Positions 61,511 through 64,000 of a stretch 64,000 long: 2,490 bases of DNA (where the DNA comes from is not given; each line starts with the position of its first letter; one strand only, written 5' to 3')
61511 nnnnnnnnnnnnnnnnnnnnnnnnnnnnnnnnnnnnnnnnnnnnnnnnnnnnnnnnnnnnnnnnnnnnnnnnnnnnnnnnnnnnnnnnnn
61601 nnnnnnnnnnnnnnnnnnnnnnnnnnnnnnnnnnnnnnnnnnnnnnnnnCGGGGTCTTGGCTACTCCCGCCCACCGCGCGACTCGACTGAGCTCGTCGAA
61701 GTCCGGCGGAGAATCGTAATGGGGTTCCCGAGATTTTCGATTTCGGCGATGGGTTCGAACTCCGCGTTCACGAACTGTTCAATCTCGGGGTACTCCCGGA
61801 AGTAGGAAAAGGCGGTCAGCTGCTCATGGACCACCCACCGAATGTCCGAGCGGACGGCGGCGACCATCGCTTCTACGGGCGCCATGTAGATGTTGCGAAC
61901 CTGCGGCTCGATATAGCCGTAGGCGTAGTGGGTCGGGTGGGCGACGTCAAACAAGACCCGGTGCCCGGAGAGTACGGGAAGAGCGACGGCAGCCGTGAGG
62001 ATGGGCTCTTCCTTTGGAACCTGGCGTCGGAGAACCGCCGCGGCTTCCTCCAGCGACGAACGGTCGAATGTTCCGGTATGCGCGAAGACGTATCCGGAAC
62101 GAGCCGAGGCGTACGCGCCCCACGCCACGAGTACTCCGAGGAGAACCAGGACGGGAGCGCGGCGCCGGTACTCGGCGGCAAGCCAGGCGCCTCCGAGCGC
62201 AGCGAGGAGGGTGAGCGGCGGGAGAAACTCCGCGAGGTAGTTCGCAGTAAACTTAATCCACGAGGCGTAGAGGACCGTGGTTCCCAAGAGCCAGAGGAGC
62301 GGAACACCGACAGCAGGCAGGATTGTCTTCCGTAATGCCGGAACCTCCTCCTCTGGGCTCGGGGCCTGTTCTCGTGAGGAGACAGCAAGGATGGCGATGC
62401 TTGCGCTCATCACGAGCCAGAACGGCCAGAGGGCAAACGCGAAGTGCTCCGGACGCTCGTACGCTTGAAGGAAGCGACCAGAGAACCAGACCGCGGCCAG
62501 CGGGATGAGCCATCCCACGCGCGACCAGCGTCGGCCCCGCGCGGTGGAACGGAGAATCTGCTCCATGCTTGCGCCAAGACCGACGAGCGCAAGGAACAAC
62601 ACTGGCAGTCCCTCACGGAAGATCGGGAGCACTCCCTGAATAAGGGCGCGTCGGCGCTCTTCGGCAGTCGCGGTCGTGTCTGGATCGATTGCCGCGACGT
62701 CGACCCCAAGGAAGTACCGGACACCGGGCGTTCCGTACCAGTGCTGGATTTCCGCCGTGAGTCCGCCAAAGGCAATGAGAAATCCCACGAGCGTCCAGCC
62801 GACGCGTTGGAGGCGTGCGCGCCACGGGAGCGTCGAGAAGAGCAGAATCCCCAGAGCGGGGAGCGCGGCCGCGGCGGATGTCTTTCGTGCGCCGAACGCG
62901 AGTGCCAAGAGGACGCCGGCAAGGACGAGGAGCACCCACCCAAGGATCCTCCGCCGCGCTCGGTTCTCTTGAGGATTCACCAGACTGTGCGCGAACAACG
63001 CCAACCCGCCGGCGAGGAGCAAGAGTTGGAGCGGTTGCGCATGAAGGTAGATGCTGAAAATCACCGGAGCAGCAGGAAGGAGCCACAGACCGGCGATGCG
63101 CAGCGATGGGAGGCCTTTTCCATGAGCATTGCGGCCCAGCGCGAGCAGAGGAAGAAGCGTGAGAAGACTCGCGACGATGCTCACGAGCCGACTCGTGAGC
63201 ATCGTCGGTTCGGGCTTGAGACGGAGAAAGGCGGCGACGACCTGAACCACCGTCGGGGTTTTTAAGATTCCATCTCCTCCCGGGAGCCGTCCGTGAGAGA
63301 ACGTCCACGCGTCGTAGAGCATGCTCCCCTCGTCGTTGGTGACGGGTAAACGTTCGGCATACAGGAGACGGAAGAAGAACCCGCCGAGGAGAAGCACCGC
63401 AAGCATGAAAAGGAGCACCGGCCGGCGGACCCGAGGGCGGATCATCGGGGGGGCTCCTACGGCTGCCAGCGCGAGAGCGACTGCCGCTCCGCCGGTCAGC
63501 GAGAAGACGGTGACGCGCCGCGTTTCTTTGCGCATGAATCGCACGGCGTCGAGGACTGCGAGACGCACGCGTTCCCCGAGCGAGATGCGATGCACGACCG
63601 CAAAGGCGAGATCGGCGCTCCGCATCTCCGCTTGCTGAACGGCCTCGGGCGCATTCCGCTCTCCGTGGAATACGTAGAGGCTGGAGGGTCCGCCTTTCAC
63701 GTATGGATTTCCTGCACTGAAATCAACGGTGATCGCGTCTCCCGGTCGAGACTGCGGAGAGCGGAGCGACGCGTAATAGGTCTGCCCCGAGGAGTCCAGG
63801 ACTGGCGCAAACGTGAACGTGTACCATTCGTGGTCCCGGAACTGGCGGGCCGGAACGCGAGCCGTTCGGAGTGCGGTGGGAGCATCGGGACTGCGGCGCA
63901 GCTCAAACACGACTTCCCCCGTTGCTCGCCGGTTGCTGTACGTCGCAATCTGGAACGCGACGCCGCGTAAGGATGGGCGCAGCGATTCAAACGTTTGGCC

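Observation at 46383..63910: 17-kb envelope glycosylation locus: mreB-GT4-secA linkage, four coupled GT4 genes, and at least three tandem ArnT/PMT-like GT-C paralogs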

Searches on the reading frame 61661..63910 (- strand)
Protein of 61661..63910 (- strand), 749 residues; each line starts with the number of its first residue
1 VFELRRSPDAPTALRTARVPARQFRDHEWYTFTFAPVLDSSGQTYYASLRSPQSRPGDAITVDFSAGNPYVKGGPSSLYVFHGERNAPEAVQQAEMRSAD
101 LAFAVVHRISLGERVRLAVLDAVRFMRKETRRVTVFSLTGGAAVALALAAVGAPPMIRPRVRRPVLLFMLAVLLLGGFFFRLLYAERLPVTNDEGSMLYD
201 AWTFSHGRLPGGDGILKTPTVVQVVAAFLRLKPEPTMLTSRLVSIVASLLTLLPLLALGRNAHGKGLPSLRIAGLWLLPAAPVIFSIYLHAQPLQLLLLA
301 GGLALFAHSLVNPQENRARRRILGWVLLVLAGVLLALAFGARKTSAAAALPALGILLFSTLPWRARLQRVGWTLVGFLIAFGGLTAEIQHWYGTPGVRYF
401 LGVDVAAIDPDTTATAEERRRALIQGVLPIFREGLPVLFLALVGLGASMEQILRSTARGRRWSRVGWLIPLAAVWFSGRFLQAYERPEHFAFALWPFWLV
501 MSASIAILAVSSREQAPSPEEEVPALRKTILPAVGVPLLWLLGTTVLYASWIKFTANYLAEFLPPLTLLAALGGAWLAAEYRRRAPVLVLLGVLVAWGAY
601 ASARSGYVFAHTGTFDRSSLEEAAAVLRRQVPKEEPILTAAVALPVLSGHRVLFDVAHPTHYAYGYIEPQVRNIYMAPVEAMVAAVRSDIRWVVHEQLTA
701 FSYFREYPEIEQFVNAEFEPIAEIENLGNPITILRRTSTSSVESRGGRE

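Call 5: search_protein_families(library=pfam, proteins=[window:61661-63910:-], max_evalue=0.1)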
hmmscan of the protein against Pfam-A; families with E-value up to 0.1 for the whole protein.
window:61661-63910:- (749 aa): 2 families
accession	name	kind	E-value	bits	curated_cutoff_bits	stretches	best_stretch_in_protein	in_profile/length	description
PF03600.22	CitMHS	-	0.0025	17.4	31.9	1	170-384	168-260/336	Citrate transporter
PF03229.18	Alpha_GJ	-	0.095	13.7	21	0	426-461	84-119/126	Alphavirus glycoprotein J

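Call 11: search_protein_families(library=ncbifam, proteins=[window:61661-63910:-], max_evalue=0.01)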
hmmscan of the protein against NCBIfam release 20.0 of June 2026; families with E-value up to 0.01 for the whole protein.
window:61661-63910:- (749 aa): 0 families
